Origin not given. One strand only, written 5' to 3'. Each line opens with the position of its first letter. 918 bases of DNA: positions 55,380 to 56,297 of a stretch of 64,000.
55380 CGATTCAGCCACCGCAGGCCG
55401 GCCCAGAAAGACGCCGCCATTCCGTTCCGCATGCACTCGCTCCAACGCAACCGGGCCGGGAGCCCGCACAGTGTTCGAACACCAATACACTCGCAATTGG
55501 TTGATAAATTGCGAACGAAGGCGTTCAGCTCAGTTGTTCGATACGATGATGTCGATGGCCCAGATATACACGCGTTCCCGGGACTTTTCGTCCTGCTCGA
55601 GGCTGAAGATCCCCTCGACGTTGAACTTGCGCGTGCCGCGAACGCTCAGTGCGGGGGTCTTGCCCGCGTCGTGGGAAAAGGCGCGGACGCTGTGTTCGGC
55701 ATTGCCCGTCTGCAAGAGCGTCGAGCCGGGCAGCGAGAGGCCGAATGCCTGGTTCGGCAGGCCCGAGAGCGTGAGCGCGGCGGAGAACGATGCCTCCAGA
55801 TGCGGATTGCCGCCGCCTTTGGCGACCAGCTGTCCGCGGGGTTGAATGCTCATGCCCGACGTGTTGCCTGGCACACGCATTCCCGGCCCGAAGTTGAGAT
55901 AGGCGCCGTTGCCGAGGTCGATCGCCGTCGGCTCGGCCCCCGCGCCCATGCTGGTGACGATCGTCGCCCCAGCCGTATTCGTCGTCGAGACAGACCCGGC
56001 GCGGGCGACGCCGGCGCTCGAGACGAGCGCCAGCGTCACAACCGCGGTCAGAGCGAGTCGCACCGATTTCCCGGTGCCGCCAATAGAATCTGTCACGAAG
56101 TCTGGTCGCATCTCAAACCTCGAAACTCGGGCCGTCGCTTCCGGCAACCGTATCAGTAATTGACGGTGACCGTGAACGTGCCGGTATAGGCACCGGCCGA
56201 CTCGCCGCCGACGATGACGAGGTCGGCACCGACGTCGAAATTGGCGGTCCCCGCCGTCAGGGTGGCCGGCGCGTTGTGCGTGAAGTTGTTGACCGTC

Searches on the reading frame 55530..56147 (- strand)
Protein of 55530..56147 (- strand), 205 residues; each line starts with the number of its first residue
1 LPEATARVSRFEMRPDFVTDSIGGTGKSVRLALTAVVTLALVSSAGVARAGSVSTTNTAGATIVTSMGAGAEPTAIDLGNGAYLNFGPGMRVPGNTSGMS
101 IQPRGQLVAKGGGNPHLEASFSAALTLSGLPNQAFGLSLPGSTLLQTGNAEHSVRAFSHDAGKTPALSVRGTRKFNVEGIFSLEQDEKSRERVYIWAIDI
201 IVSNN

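Call 3: search_protein_families(library=pfam, proteins=[window:55530-56147:-], max_evalue=0.01)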
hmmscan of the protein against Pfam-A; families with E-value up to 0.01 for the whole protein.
window:55530-56147:- (205 aa): 1 family
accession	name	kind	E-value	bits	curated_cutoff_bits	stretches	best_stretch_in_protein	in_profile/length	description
PF14352.11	DUF4402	-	1.4e-05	26.2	25.2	1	81-189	6-116/129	Domain of unknown function (DUF4402)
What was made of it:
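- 55530..56111 (-): geneC: a third, weaker DUF4402-like subunit of 193 aa, contiguous with geneB. Pfam PF14352, E = 1.4e-5 (call 3).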

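Call 70: search_protein_families(library=ncbifam, proteins=[window:55530-56111:-], max_evalue=0.01)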
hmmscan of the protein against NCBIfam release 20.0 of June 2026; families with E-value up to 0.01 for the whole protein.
window:55530-56111:- (193 aa): 0 families
